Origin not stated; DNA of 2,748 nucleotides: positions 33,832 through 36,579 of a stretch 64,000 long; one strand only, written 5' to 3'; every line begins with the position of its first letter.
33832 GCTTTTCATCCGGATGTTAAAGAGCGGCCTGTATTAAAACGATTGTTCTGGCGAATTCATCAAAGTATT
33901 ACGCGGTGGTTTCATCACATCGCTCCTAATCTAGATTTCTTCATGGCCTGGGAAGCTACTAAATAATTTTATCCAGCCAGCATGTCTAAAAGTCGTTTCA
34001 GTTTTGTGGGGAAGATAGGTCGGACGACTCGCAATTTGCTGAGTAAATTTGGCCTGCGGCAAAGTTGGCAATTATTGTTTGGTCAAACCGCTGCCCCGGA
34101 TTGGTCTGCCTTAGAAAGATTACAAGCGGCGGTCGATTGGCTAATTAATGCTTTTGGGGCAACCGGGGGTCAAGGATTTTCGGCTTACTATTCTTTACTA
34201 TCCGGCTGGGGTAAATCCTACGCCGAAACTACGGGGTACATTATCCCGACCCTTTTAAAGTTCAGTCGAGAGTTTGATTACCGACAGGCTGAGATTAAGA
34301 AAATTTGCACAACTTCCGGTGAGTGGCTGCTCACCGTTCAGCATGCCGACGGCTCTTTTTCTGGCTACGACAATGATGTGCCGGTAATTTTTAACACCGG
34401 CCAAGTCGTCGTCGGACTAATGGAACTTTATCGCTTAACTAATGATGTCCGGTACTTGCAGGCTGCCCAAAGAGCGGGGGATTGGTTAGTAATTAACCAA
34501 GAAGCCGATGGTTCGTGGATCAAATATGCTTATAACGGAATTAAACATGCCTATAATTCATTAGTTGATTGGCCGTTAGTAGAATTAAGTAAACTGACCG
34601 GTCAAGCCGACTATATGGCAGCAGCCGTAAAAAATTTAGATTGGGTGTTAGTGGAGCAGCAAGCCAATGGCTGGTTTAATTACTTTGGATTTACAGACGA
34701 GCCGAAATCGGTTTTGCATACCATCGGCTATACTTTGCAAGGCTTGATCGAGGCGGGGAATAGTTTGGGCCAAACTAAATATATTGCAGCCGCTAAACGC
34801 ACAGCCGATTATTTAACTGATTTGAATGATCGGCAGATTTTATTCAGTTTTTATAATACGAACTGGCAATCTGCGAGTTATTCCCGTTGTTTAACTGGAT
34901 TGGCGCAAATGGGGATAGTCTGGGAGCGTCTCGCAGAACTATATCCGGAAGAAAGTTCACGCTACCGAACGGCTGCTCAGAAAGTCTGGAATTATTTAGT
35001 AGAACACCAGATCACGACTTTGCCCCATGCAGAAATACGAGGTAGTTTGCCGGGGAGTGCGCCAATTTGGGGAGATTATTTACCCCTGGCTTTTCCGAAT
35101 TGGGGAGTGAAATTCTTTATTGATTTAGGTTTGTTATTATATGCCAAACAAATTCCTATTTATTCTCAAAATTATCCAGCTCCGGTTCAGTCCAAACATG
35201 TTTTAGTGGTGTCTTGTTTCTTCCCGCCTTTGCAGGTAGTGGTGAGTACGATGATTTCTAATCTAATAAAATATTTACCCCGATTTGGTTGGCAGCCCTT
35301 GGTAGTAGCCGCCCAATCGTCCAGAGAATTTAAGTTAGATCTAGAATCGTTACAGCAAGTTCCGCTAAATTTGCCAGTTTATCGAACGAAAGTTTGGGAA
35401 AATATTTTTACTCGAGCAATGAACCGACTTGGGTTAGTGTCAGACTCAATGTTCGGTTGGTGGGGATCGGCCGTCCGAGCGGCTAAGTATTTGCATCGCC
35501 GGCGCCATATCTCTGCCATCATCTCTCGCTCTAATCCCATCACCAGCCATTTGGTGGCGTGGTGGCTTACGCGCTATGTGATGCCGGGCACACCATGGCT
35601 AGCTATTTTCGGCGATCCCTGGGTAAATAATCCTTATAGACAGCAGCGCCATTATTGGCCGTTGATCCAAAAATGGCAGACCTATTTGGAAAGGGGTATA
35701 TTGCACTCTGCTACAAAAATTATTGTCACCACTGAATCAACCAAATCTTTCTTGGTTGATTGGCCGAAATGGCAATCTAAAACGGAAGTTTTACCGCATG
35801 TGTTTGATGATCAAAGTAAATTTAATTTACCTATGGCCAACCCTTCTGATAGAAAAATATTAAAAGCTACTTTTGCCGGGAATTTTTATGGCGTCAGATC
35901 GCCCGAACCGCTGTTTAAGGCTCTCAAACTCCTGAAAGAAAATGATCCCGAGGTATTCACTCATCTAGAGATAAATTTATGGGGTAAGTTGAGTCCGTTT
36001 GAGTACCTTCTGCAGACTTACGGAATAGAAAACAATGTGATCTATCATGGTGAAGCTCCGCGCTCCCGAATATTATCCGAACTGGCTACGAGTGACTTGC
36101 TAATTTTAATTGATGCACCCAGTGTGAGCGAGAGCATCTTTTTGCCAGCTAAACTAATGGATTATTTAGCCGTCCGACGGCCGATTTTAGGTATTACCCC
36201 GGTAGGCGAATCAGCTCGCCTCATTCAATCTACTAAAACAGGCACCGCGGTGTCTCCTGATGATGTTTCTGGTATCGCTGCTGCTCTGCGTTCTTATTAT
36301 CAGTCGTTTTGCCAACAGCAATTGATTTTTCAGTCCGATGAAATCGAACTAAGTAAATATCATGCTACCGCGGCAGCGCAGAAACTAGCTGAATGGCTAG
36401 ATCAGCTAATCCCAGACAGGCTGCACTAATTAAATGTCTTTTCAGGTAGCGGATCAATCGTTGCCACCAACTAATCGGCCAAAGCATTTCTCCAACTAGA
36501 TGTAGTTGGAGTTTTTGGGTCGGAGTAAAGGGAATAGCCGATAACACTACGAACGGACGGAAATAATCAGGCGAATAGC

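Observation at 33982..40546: Three unusual fusion enzymes in one locus (toroid-GT, kinase-FkbM methyltransferase, P-loop-methyltransferase)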

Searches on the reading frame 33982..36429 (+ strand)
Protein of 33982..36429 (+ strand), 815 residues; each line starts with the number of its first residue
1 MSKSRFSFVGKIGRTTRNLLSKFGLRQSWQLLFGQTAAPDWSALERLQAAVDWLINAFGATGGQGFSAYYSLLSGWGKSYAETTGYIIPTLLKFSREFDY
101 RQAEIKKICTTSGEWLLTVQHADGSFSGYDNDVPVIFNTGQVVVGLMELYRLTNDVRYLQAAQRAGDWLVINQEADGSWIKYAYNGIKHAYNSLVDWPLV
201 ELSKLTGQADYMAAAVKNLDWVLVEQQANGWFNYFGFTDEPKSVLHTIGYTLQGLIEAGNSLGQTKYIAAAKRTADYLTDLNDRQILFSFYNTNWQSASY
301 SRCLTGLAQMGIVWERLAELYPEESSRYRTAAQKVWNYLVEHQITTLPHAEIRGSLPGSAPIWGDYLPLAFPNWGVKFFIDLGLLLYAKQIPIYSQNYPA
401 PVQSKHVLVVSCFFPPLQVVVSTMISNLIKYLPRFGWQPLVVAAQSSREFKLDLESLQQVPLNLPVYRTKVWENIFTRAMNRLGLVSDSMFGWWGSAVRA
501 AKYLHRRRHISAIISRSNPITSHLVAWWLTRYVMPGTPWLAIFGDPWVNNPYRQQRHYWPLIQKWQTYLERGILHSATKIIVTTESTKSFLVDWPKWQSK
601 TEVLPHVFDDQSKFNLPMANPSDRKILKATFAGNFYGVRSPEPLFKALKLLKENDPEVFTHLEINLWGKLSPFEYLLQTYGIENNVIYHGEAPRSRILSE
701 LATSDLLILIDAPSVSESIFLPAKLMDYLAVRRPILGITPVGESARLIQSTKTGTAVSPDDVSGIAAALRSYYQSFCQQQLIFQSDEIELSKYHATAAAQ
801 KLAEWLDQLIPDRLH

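Call 4: search_protein_families(library=pfam, proteins=[window:33982-36429:+], max_evalue=0.1)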
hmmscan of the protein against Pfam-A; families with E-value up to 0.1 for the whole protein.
window:33982-36429:+ (815 aa): 10 families
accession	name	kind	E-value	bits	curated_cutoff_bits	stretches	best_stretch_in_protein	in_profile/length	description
PF13692.12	Glyco_trans_1_4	-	1.4e-07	32.3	27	1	630-773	5-140/142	Glycosyl transferases group 1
PF00534.26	Glycos_transf_1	-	1.9e-07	31.2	26.4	1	628-773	17-156/172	Glycosyl transferases group 1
PF13439.12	Glyco_transf_4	-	2.8e-06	27.9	28.5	1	421-609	4-167/170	Glycosyltransferase Family 4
PF13579.12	Glyco_trans_4_4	-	5.8e-06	27.2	29.7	1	422-605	4-156/158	Glycosyl transferase 4-like domain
PF09492.16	Pec_lyase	-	8.5e-06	25.7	22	1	143-182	45-84/292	Pectic acid lyase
PF07944.18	Beta-AFase-like_GH127_cat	-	1.6e-05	24.5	24.9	1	125-278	111-212/376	Beta-L-arabinofuranosidase, GH127 catalytic domain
PF13243.12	SQHop_cyclase_C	-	0.00028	20.5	26.1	1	97-235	151-287/319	Squalene-hopene cyclase C-terminal domain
PF06917.19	Pectate_lyase_2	-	0.0003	20.1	26.6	0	141-182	407-448/491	Periplasmic pectate lyase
PF06662.19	C5-epim_C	-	0.0029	17.6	23.3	1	139-182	31-74/188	D-glucuronyl C5-epimerase C-terminus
PF07470.19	Glyco_hydro_88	-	0.0048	16.4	26.6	1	137-232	29-118/352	Glycosyl Hydrolase Family 88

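Call 5: search_protein_families(library=ncbifam, proteins=[window:33982-36429:+], max_evalue=0.1)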
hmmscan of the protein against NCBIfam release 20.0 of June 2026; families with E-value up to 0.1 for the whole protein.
window:33982-36429:+ (815 aa): 7 families
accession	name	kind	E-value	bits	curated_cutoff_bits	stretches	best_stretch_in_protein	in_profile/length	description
TIGR01787.1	squalene_cyclas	subfamily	1.6e-08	33.7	322.7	1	78-233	434-588/622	squalene/oxidosqualene cyclases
TIGR03463.1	osq_cycl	subfamily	5.7e-08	31.5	851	1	78-232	447-602/634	2,3-oxidosqualene cyclase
TIGR03088.1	stp2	hypoth_equivalog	8.8e-07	28.3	409.05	1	632-775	200-338/374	TIGR03088 family PEP-CTERM/XrtA system glycosyltransferase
TIGR02474.1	pec_lyase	equivalog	2.3e-06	27.4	189.8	1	104-184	26-92/295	pectate lyase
TIGR04063.1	stp3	hypoth_equivalog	8.4e-06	24.9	442.05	1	569-775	150-360/397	TIGR04063 family PEP-CTERM/XrtA system glycosyltransferase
NF041876.1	EPS_EpsE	equivalog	0.00056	19.3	400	1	673-778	265-364/389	exopolysaccharide biosynthesis GT4 family glycosyltransferase EpsE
TIGR03897.1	lanti_2_LanM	subfamily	0.044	11.5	304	1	142-220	701-785/932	type 2 lanthipeptide synthetase LanM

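Call 13: find_homologous_proteins(query=window:33982-36429:+)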
Query window:33982-36429:+ (815 aa): 23 proteins with E <= 0.001 among 8000 candidates.
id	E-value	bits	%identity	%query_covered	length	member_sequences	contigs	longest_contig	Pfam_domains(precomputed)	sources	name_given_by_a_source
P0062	0.0e+0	1890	100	100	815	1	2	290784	PF00534.27,PF13579.13,PF25840.1,PF07944.19,PF13439.13,PF13692.13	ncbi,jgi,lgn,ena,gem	ncbi:MAG: glycosyltransferase [Patescibacteria group bacterium]|jgi:glycosyltransferase involved in 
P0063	0.0e+0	1258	68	99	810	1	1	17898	PF13579.13,PF07944.19,PF13243.13,PF13439.13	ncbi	-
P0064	6.3e-189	648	45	86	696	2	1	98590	PF09492.17,PF00534.27,PF13579.13,PF25840.1,PF13439.13,PF13692.13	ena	-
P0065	5.2e-111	390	49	46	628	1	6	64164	PF07470.20,PF25840.1,PF13243.13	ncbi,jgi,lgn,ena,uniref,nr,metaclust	ncbi:TPA: hypothetical protein DIV45_01390 [Patescibacteria group bacterium]|uniref:Squalene cyclase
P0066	8.7e-107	376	47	47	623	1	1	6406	PF09492.17,PF04991.20,PF07470.20,PF25840.1,PF13243.13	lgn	-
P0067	8.8e-75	270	41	44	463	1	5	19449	PF09492.17,PF25840.1,PF13243.13,PF06662.20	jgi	jgi:hypothetical protein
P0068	1.3e-70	257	40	42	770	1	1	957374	PF09492.17,PF00534.27,PF07470.20,PF25840.1,PF07944.19,PF13243.13,PF13439.13,PF06662.20,PF00432.28,PF13692.13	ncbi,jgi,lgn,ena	ncbi:MAG: glycosyltransferase [Candidatus Paceibacterota bacterium]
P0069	2.1e-68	249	39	47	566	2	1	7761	PF13847.13,PF13489.13,PF13649.13,PF07944.19,PF13243.13,PF06662.20,PF08241.19,PF08242.19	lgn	-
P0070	6.2e-67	245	39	42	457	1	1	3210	PF25840.1,PF13243.13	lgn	-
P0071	7.6e-65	238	38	43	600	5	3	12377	PF13847.13,PF13489.13,PF13649.13,PF05148.22,PF25840.1,PF07944.19,PF13243.13,PF08241.19,PF08242.19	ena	-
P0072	3.3e-61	226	38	42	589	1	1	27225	PF13847.13,PF09492.17,PF13489.13,PF13649.13,PF25840.1,PF13243.13,PF08241.19,PF08242.19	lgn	-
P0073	3.5e-60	222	36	48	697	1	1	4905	PF09492.17,PF00551.25,PF07944.19,PF13243.13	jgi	jgi:folate-dependent phosphoribosylglycinamide formyltransferase PurN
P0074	1.2e-59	220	36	45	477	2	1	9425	-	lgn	-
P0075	8.3e-59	218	38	42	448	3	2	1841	PF07944.19,PF13243.13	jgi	jgi:hypothetical protein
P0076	2.3e-56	210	38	42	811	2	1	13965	-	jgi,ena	-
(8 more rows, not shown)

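Call 60: find_encoding_contigs(protein=P0063, flank=10000, max_places=1)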
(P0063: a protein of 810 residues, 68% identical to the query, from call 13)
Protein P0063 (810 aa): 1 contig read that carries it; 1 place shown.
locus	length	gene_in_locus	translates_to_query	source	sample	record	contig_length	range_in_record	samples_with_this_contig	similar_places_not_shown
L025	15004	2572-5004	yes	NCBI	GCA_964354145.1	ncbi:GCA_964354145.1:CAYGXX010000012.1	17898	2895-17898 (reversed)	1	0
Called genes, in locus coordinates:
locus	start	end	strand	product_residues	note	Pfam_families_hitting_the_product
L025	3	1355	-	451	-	?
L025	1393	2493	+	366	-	PF13439:Glyco_transf_4, PF13579:Glyco_trans_4_4, PF20706:GT4-conflict (weak), PF00534:Glycos_transf_1, PF13692:Glyco_trans_1_4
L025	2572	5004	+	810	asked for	PF13243:SQHop_cyclase_C (faint), PF07944:Beta-AFase-like_GH127_cat (faint), PF13439:Glyco_transf_4 (weak), PF13579:Glyco_trans_4_4 (weak)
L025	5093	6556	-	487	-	PF01943:Polysacc_synt, PF03023:MurJ, PF13440:Polysacc_synt_3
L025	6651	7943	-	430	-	PF01901:O_anti_polymase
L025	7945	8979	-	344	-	PF13524:Glyco_trans_1_2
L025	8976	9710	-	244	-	PF01728:FtsJ (weak), PF13489:Methyltransf_23, PF03291:mRNA_G-N7_MeTrfase (faint), PF02353:CMAS (faint), PF13847:Methyltransf_31, PF08241:Methyltransf_11, PF08242:Methyltransf_12, PF13649:Methyltransf_25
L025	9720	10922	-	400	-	PF20706:GT4-conflict, PF00534:Glycos_transf_1, PF13692:Glyco_trans_1_4, PF13524:Glyco_trans_1_2 (weak)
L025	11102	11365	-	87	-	-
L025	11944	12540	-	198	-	-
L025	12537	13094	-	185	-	PF03703:bPH_2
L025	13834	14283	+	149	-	PF00383:dCMP_cyt_deam_1, PF14437:MafB19-deam, PF14439:Bd3614-deam (weak)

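Call 61: find_encoding_contigs(protein=P0064, flank=10000, max_places=1)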
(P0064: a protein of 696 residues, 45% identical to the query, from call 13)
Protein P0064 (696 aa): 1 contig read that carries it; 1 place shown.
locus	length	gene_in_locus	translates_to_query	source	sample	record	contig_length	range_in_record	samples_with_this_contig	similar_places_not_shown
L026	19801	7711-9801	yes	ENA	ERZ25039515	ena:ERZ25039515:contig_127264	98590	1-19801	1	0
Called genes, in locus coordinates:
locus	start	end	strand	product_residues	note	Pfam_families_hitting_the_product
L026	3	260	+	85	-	?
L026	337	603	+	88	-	-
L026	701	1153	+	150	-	PF02350:Epimerase_2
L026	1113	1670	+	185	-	PF02350:Epimerase_2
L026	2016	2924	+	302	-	PF00106:adh_short (weak), PF01073:3Beta_HSD, PF01370:Epimerase, PF02719:Polysacc_synt_2, PF04321:RmlD_sub_bind, PF05368:NmrA (weak), PF13460:NAD_binding_10, PF16363:GDP_Man_Dehyd, +1 more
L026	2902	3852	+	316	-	PF01370:Epimerase (faint), PF04321:RmlD_sub_bind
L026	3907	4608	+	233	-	PF07690:MFS_1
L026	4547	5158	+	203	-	PF07690:MFS_1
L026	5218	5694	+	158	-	PF01467:CTP_transf_like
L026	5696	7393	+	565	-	PF04991:LicD, PF01209:Ubie_methyltran, PF13489:Methyltransf_23, PF08241:Methyltransf_11, PF08242:Methyltransf_12, PF13649:Methyltransf_25, PF13847:Methyltransf_31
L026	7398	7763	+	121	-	-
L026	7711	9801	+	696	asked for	PF25840:Ulvan_lyase_N (weak), PF09492:Pec_lyase (faint), PF13439:Glyco_transf_4, PF13579:Glyco_trans_4_4, PF00534:Glycos_transf_1 (weak), PF13692:Glyco_trans_1_4 (weak)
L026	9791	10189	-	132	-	PF00733:Asn_synthase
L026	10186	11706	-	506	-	PF13522:GATase_6, PF13537:GATase_7, PF00733:Asn_synthase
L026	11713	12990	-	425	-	PF13439:Glyco_transf_4 (faint), PF13692:Glyco_trans_1_4 (weak)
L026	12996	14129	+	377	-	PF13439:Glyco_transf_4, PF13579:Glyco_trans_4_4, PF00534:Glycos_transf_1, PF13692:Glyco_trans_1_4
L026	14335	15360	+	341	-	PF00288:GHMP_kinases_N, PF08544:GHMP_kinases_C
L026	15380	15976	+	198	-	PF13580:SIS_2, PF01380:SIS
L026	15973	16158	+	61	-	PF01370:Epimerase, PF16363:GDP_Man_Dehyd (weak)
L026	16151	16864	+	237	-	PF01073:3Beta_HSD, PF01370:Epimerase, PF04321:RmlD_sub_bind, PF07993:NAD_binding_4, PF16363:GDP_Man_Dehyd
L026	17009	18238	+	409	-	PF00483:NTP_transferase, PF12804:NTP_transf_3 (weak), PF00702:Hydrolase (weak), PF08645:PNK3P (weak), PF13419:HAD_2 (faint), PF13242:Hydrolase_like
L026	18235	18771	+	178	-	PF00908:dTDP_sugar_isom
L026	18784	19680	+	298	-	PF01073:3Beta_HSD (faint), PF01370:Epimerase, PF04321:RmlD_sub_bind (faint), PF05368:NmrA (weak), PF13460:NAD_binding_10 (faint), PF16363:GDP_Man_Dehyd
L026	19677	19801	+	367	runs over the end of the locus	PF01370:Epimerase, PF04321:RmlD_sub_bind, PF16363:GDP_Man_Dehyd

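Call 62: find_encoding_contigs(protein=P0068, flank=10000, max_places=1)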
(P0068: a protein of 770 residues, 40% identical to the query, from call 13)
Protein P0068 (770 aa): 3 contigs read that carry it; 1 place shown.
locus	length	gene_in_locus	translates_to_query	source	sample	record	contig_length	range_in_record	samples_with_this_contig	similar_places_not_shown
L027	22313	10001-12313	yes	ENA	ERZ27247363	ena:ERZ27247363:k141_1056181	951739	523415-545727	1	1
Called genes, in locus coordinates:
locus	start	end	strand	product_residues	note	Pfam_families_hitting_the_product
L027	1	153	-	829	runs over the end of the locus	PF07517:SecA_DEAD, PF01043:SecA_PP_bind, PF21090:P-loop_SecA, PF07516:SecA_SW, PF02810:SEC-C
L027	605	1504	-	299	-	PF01565:FAD_binding_4, PF02873:MurB_C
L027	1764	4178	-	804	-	PF04932:Wzy_C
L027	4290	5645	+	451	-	PF02397:Bac_transf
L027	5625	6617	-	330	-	PF13439:Glyco_transf_4, PF13579:Glyco_trans_4_4, PF13477:Glyco_trans_4_2 (weak), PF00534:Glycos_transf_1, PF13692:Glyco_trans_1_4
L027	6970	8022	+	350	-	PF02350:Epimerase_2, PF04007:DUF354 (weak)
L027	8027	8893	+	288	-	PF00535:Glycos_transf_2, PF10111:Glyco_tranf_2_2, PF13641:Glyco_tranf_2_3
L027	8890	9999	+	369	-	PF02350:Epimerase_2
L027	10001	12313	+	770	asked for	PF00432:Prenyltrans (weak), PF09492:Pec_lyase (faint), PF13243:SQHop_cyclase_C (weak), PF25840:Ulvan_lyase_N (faint), PF07944:Beta-AFase-like_GH127_cat (weak), PF13439:Glyco_transf_4, PF00534:Glycos_transf_1, PF13692:Glyco_trans_1_4, +2 more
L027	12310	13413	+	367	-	-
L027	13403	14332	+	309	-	PF02388:FemAB (faint)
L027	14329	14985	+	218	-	PF05175:MTS, PF13489:Methyltransf_23, PF13847:Methyltransf_31, PF08241:Methyltransf_11, PF08242:Methyltransf_12, PF13649:Methyltransf_25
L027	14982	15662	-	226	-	PF25084:LbH_EIF2B (weak), PF25087:GMPPB_C (faint), PF00132:Hexapep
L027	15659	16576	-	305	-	-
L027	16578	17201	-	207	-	PF08241:Methyltransf_11 (weak), PF13649:Methyltransf_25 (weak), PF13847:Methyltransf_31 (faint)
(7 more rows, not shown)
